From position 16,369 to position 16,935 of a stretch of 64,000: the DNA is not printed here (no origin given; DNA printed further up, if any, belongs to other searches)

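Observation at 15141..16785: PaaD split into two genes separated by paaB and paaC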

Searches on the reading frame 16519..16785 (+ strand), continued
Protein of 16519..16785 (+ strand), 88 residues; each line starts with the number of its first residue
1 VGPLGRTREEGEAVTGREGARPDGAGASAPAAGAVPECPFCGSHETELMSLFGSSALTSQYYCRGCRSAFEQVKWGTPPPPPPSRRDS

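Call 47: get_annotated_region(hit=H1, flank=6000)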
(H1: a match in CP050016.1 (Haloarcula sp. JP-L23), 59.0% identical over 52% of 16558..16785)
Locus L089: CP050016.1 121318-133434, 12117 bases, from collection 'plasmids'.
description: Haloarcula sp. JP-L23 plasmid unnamed2, complete sequence
organism: Haloarcula sp. JP-L23 (NCBI taxid 2716717)
taxonomy: Archaea; Euryarchaeota; Halobacteria; Halobacteriales; Haloarculaceae; Haloarcula; Haloarcula sp. JP-L23
host: -; source: -; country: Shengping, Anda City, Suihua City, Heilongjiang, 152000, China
typing (MOB-suite, as given by PLSDB): non-mobilizable
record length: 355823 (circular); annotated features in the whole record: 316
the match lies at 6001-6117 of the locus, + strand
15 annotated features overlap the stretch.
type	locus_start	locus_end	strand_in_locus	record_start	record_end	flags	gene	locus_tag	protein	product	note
CDS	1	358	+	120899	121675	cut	-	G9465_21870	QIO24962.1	CoA transferase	-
CDS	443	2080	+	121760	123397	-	-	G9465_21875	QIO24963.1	acyl-CoA synthetase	-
CDS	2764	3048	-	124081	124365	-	-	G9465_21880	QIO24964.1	2Fe-2S iron-sulfur cluster binding domain-containing protein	-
CDS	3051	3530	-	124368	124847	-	-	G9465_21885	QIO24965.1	GNAT family N-acetyltransferase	-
CDS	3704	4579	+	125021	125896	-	-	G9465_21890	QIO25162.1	phenylacetate-CoA oxygenase subunit PaaI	-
CDS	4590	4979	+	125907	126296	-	-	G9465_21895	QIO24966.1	metal-sulfur cluster assembly factor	-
CDS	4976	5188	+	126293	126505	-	-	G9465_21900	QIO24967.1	phenylacetic acid degradation PaaB family protein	-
CDS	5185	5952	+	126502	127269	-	-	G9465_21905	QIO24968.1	phenylacetic acid catabolic family protein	-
CDS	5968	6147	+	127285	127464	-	-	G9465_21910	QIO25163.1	hypothetical protein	-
CDS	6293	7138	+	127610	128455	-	-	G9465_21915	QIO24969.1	enoyl-CoA hydratase/isomerase family protein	-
CDS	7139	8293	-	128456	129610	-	-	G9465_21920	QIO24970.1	acyl-CoA dehydrogenase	-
CDS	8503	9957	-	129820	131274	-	-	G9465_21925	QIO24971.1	aldehyde dehydrogenase family protein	-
CDS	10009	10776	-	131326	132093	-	-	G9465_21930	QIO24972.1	enoyl-CoA hydratase/isomerase family protein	-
CDS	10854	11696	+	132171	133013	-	-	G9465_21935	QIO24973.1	acyl-[acyl-carrier-protein] thioesterase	-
CDS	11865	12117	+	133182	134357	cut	-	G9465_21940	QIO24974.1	thiolase domain-containing protein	-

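Call 48: search_protein_families(library=ncbifam, proteins=[L086:4676-5596:+, L086:5598-5993:+, L086:5996-6205:+, L086:6198-6962:+, L086:6968-7141:+, L089:5968-6147:+, L087:6956-7141:+, L086:3591-3872:-], max_evalue=0.001)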
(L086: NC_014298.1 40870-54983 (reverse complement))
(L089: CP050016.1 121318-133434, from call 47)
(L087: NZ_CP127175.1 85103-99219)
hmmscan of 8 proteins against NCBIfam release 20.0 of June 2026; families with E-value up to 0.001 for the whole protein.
L086:4676-5596:+ (306 aa): 2 families
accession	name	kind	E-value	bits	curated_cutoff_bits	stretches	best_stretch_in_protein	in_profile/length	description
TIGR02156.2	PA_CoA_Oxy1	equivalog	1.6e-38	132.4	280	1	8-290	2-269/289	1,2-phenylacetyl-CoA epoxidase subunit PaaA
TIGR02158.1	PA_CoA_Oxy3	equivalog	2e-20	73.7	133.35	1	64-243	27-202/237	1,2-phenylacetyl-CoA epoxidase subunit PaaC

L086:5598-5993:+ (131 aa): 4 families
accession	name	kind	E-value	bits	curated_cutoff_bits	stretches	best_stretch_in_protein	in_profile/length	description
NF041868.1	paad_haloarch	equivalog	2.1e-30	105.4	180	1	18-131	14-127/127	1,2-phenylacetyl-CoA epoxidase subunit PaaD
TIGR02159.1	PA_CoA_Oxy4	equivalog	1.6e-19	70.7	108.15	1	42-130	1-89/146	1,2-phenylacetyl-CoA epoxidase subunit PaaD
TIGR03406.1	FeS_long_SufT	hypoth_equivalog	8.3e-19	68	202.6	1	24-120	67-168/174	putative Fe-S cluster assembly protein SufT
TIGR02945.1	SUF_assoc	equivalog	1.1e-18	67.5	143.4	1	37-121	8-93/99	SUF system Fe-S cluster assembly protein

L086:5996-6205:+ (69 aa): 2 families
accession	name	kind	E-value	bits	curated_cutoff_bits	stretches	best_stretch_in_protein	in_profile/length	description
TIGR02157.1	PA_CoA_Oxy2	equivalog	1.9e-05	24.7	85.45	1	2-57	3-59/90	1,2-phenylacetyl-CoA epoxidase subunit PaaB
NF041867.1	paab_haloarch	equivalog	0.00024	21.2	150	1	1-58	1-59/100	1,2-phenylacetyl-CoA epoxidase subunit PaaB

L086:6198-6962:+ (254 aa): 1 family
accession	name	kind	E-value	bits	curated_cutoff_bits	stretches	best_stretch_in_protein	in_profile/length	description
TIGR02158.1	PA_CoA_Oxy3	equivalog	1.1e-11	45.1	133.35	1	16-167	2-160/237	1,2-phenylacetyl-CoA epoxidase subunit PaaC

L086:6968-7141:+ (57 aa): 5 families
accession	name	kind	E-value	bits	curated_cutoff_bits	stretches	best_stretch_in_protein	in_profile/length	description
NF041869.1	paae_haloarch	equivalog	2.3e-09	37.3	100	1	5-47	13-55/56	1,2-phenylacetyl-CoA epoxidase subunit PaaE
TIGR02159.1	PA_CoA_Oxy4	equivalog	2.8e-09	37.4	108.15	1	5-48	101-144/146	1,2-phenylacetyl-CoA epoxidase subunit PaaD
TIGR03655.1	anti_R_Lar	subfamily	4.2e-05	23.8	39.6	1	12-44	4-38/55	Lar family restriction alleviation protein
TIGR02605.1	CxxC_CxxC_SSSS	subfamily_domain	0.00018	21.5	31.3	0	6-21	23-38/52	FmdB family zinc ribbon protein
NF047912.1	ECs_2282_CxxC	subfamily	0.00081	19.2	37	0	10-45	3-38/60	ECs_2282 family putative zinc-binding protein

L089:5968-6147:+ (59 aa): 3 families
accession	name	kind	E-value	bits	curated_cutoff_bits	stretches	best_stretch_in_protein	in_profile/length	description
NF041869.1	paae_haloarch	equivalog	7.2e-10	38.9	100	1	7-48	14-55/56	1,2-phenylacetyl-CoA epoxidase subunit PaaE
TIGR02159.1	PA_CoA_Oxy4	equivalog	9e-09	35.8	108.15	1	8-49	103-144/146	1,2-phenylacetyl-CoA epoxidase subunit PaaD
TIGR03655.1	anti_R_Lar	subfamily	4.4e-06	26.9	39.6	1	12-46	3-39/55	Lar family restriction alleviation protein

L087:6956-7141:+ (61 aa): 4 families
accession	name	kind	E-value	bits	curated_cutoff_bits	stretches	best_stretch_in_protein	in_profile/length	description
NF041869.1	paae_haloarch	equivalog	8.7e-07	29.1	100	1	13-51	16-54/56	1,2-phenylacetyl-CoA epoxidase subunit PaaE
TIGR02159.1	PA_CoA_Oxy4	equivalog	1.3e-06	28.8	108.15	1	11-53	102-144/146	1,2-phenylacetyl-CoA epoxidase subunit PaaD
TIGR03655.1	anti_R_Lar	subfamily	4.3e-05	23.7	39.6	1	16-51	3-40/55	Lar family restriction alleviation protein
NF047912.1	ECs_2282_CxxC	subfamily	0.00041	20.2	37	1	15-50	3-38/60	ECs_2282 family putative zinc-binding protein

L086:3591-3872:- (93 aa): 12 families
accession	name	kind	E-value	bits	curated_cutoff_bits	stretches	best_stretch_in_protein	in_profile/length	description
TIGR02008.1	fdx_plant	subfamily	1.1e-26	92.5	81.15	1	4-90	2-91/97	ferredoxin [2Fe-2S]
NF041393.1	Frdxn_Halo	equivalog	2.1e-18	66.3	150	1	15-84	39-109/128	ferredoxin Fer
TIGR02160.1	PA_CoA_Oxy5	hypoth_equivalog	4e-17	62.1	420.8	1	9-84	267-345/352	1,2-phenylacetyl-CoA epoxidase subunit PaaE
NF058606.1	GlBtMonoRdsGbcB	equivalog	9.2e-16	57.7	500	1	3-87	276-360/362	glycine betaine monooxygenase reductase subunit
NF040810.1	BenC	equivalog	6.7e-15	55.1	430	1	12-89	9-91/333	benzoate 1,2-dioxygenase electron transfer component BenC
NF045803.1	MethMoxFADbindMmoC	equivalog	1.2e-12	47.3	500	1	11-88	11-90/343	aromatic/alkene monooxygenase hydroxylase FAD-binding subunit MmoC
NF004317.0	PRK05713.1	equivalog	5.3e-12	45.6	338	1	15-89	10-84/312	iron-sulfur-binding ferredoxin reductase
NF008822.0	PRK11872.1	equivalog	2e-11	43.5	402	1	14-85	15-88/341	anthranilate 1,2-dioxygenase electron transfer component AntC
NF007964.0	PRK10684.1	equivalog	4.9e-11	42.2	383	1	13-87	258-332/333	NADH oxidoreductase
NF007985.1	PRK10713.1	equivalog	4.8e-10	38.9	75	1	10-87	4-79/81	class I ribonucleotide reductase maintenance protein YfaE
NF040756.1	corr_regen_AcsV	exception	5.2e-10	38.3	800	1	7-91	2-87/632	corrinoid activation/regeneration protein AcsV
TIGR01941.1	nqrF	equivalog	1.2e-05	24.4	295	1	11-91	38-122/405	NADH:ubiquinone reductase (Na(+)-transporting) subunit F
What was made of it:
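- On Haloarchaeal split PaaD / 'PaaE' (NF041868, NF041869): Haloarchaeal members of this same family also fail, at 105 and 37 bits (call 48).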

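Call 49: search_dna_similar(query=L086:6968-7141:+, collection=plasmids, mode=protein, max_evalue=0.01, max_rows=30, rows=best)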
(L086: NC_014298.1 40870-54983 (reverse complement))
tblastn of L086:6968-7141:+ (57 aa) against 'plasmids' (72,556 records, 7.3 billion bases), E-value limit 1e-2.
Records with a match: 67; places in all: 69; records where one place covers at least 80% of the query: 17.
Best place of each record, by identity: 95-99% 1; 60-80% 10; <60% 56.
By first word of the organism name: Pseudosulfitobacter 18; Ralstonia 9; Haladaptatus 3; Azospirillum 3; Rhizobium 3; Paracoccus 3; Halalkalicoccus 2; Haloterrigena 2; Pannonibacter 2; Natribaculum 2; and 17 more.
By predicted mobility (MOB-suite, as given by PLSDB): non-mobilizable 61; mobilizable 3; conjugative 3.
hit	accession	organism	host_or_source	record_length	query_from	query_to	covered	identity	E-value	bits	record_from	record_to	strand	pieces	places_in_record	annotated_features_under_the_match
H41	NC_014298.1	Halalkalicoccus jeotgali B3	-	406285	1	57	100%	98.2%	2e-30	117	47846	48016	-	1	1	hypothetical protein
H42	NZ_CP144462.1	Halalkalicoccus sp. FCH27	cell culture,Salt lake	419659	1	56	98%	78.6%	1e-25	103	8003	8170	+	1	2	none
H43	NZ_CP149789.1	Haloterrigena sp. KLK7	cell culture,salt lake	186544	1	56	98%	73.2%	4e-21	91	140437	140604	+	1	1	none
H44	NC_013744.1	Haloterrigena turkmenica DSM 5511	-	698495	1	56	98%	73.2%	4e-21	91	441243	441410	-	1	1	none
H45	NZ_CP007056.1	Halostagnicola larsenii XH-48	-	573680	1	56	98%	71.4%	2e-21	91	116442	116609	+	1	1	hypothetical protein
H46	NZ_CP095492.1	Halosolutus gelatinilyticus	cell culture,saline soil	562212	1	56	98%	71.4%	1e-20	89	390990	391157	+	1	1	none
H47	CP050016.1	Haloarcula sp. JP-L23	-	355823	3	55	93%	71.7%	2e-18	83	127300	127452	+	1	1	hypothetical protein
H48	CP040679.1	Halostella pelagica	pure culture,isolated from salted brown ...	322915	7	55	86%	73.5%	1e-19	87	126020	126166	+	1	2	record has no annotation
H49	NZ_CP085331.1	Haladaptatus salinisoli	cell culture,saline soil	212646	9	56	84%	70.8%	3e-17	79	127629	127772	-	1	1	none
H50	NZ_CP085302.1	Haladaptatus pallidirubidus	cell culture,saline soil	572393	1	56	98%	60.3%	9e-16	76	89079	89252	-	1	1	hypothetical protein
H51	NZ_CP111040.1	Haladaptatus caseinilyticus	cell culture,sediment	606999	1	56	98%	60.3%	1e-15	75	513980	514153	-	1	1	none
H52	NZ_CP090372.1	Halobaculum sp. CBA1158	solar salt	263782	2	56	96%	55.4%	1e-10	61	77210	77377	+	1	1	hypothetical protein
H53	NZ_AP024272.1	Thermus thermophilus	-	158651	2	52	89%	39.2%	7e-5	45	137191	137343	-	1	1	enoyl-CoA hydratase/isomerase family protein | Phenylacetic acid catabolic protein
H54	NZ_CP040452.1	Halomonas sp. PA16-9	-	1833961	6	48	75%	46.5%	3e-4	43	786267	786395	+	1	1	none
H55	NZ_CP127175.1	Natrialbaceae archaeon AArc-T1-2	sediments,sediments from hypersaline ...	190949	9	55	82%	42.6%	7e-8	53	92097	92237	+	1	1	hypothetical protein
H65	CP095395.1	Natribaculum longum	cell culture,saline soil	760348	2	45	77%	43.5%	8e-4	42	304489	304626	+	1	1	none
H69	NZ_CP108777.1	Embleya sp. NBC_00896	-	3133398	4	48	79%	42.2%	5e-4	42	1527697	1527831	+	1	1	none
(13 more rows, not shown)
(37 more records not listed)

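Call 50: get_annotated_region(hit=H53, flank=8000)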
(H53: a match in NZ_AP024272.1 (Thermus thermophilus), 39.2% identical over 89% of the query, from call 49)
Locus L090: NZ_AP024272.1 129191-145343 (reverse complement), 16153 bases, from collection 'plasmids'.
description: Thermus thermophilus strain HB5018 plasmid pHB5018c, complete sequence
organism: Thermus thermophilus (NCBI taxid 274)
taxonomy: Bacteria; Deinococcota; Deinococci; Thermales; Thermaceae; Thermus; Thermus thermophilus
host: -; source: -; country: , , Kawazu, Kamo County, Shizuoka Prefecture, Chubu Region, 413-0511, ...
typing (MOB-suite, as given by PLSDB): non-mobilizable
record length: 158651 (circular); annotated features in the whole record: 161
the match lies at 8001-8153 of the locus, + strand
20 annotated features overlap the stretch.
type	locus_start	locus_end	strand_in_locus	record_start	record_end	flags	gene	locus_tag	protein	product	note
CDS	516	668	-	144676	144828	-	-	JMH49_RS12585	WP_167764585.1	hypothetical protein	-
CDS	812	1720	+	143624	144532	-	-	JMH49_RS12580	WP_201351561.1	Abi family protein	-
CDS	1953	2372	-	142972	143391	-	-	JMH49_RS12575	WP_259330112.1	hypothetical protein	-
CDS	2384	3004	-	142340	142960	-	-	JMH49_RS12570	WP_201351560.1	DUF6710 family protein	-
CDS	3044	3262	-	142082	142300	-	-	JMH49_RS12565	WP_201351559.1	hypothetical protein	-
CDS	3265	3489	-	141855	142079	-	-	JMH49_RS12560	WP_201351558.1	hypothetical protein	-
CDS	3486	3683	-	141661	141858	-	-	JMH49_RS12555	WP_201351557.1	hypothetical protein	-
CDS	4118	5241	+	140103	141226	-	-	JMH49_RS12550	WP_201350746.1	IS3 family transposase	-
CDS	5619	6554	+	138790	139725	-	-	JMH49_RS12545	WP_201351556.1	Phenylacetic acid catabolic protein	GO:0010124 - phenylacetate catabolic process [Evidence IEA]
CDS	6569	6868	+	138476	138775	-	-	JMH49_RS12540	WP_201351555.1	metal-sulfur cluster assembly factor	-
CDS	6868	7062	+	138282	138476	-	-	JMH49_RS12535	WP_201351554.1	hypothetical protein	-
CDS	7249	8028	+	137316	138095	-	-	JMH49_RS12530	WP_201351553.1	Phenylacetic acid catabolic protein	GO:0010124 - phenylacetate catabolic process [Evidence IEA]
CDS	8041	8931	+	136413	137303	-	-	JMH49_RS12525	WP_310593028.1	enoyl-CoA hydratase/isomerase family protein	-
CDS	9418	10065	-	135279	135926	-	-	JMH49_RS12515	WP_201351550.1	TetR/AcrR family transcriptional regulator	GO:0006355 - regulation of DNA-templated transcription [Evidence IEA]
CDS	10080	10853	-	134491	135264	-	-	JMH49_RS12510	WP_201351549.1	enoyl-CoA hydratase-related protein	-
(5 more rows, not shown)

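Call 55: get_annotated_region(hit=H65, flank=6000)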
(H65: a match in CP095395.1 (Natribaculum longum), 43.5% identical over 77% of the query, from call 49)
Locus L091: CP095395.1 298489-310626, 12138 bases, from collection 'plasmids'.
description: Natribaculum longum strain TRM20345 plasmid unnamed1, complete sequence
organism: Natribaculum longum (NCBI taxid 1419051)
taxonomy: Archaea; Euryarchaeota; Halobacteria; Halobacteriales; Natrialbaceae; Natribaculum; Natribaculum longum
host: -; source: cell culture,saline soil; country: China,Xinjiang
typing (MOB-suite, as given by PLSDB): non-mobilizable
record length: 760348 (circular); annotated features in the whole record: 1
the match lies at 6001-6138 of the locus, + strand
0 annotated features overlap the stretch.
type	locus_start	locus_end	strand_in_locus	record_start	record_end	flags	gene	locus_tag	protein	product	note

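Call 60: predict_structure(alignment_id=A2)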
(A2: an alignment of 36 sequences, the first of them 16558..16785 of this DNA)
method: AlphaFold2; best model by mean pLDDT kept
length: 75 residues; sequences in the alignment: 36
mean_pLDDT: 70.3   pTM: 0.46
mean pLDDT of the five models: 70.3, 69.7, 63.5, 62.8, 59.9
residues with pLDDT >= 90: 16; 70-90: 24; 50-70: 19; < 50: 16
segments of 3 or more residues with pLDDT < 50: 1-4, 9-16
pLDDT, mean of each block of 10 residues (from residue 1): 45 47 86 79 79 89 69 65
secondary structure, 60 per line:
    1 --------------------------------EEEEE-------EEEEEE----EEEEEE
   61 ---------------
elements in order: E33-37 E45-50 E55-60
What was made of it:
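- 16558..16785 (+): Stand-alone Cys4 zinc-ribbon protein, equivalent to the C-terminal domain of PaaD (75 aa). The AF2 model has three strands with the core at pLDDT 79-89 (call 60).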

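Call 63: search_protein_families(library=ncbifam, proteins=[L091:3451-4422:+, L091:4440-4742:+, L091:4746-5558:+, L091:5555-5953:+, L091:5944-6150:+], max_evalue=0.001)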
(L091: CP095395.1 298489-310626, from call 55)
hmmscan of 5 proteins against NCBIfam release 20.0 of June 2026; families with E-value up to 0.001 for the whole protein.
L091:3451-4422:+ (323 aa): 3 families
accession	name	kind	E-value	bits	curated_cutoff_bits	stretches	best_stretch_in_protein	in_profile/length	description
TIGR02156.2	PA_CoA_Oxy1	equivalog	3.9e-98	328.1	280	1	13-300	2-289/289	1,2-phenylacetyl-CoA epoxidase subunit PaaA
TIGR02158.1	PA_CoA_Oxy3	equivalog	5.7e-19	68.9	133.35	1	46-253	4-207/237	1,2-phenylacetyl-CoA epoxidase subunit PaaC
TIGR03225.1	benzo_boxB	equivalog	3.2e-05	22.9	499.1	1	26-171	98-250/471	benzoyl-CoA 2,3-epoxidase subunit BoxB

L091:4440-4742:+ (100 aa): 2 families
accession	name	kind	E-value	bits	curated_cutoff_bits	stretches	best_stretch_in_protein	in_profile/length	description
TIGR02157.1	PA_CoA_Oxy2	equivalog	5.5e-15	55.3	85.45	1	17-92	4-82/90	1,2-phenylacetyl-CoA epoxidase subunit PaaB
NF041867.1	paab_haloarch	equivalog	1.6e-14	53.8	150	1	17-94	3-81/100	1,2-phenylacetyl-CoA epoxidase subunit PaaB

L091:4746-5558:+ (270 aa): 2 families
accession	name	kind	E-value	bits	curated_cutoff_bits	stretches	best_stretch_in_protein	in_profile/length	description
TIGR02158.1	PA_CoA_Oxy3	equivalog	6.6e-49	166.9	133.35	1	21-255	1-227/237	1,2-phenylacetyl-CoA epoxidase subunit PaaC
TIGR02156.2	PA_CoA_Oxy1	equivalog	2.1e-05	23.8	280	1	31-214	42-228/289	1,2-phenylacetyl-CoA epoxidase subunit PaaA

L091:5555-5953:+ (132 aa): 4 families
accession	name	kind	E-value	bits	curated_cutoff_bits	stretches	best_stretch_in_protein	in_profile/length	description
NF041868.1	paad_haloarch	equivalog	8e-41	139.1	180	1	6-120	14-127/127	1,2-phenylacetyl-CoA epoxidase subunit PaaD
TIGR03406.1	FeS_long_SufT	hypoth_equivalog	7.2e-27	94.3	202.6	1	18-110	72-169/174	putative Fe-S cluster assembly protein SufT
TIGR02945.1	SUF_assoc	equivalog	4.7e-25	87.9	143.4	1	21-114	3-97/99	SUF system Fe-S cluster assembly protein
TIGR02159.1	PA_CoA_Oxy4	equivalog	8.3e-25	87.8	108.15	1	31-127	1-97/146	1,2-phenylacetyl-CoA epoxidase subunit PaaD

L091:5944-6150:+ (68 aa): 2 families
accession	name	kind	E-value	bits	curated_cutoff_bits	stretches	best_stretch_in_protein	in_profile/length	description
NF041869.1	paae_haloarch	equivalog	3.6e-18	65.5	100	1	17-67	3-55/56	1,2-phenylacetyl-CoA epoxidase subunit PaaE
TIGR02159.1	PA_CoA_Oxy4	equivalog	2.1e-10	41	108.15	1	16-67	94-143/146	1,2-phenylacetyl-CoA epoxidase subunit PaaD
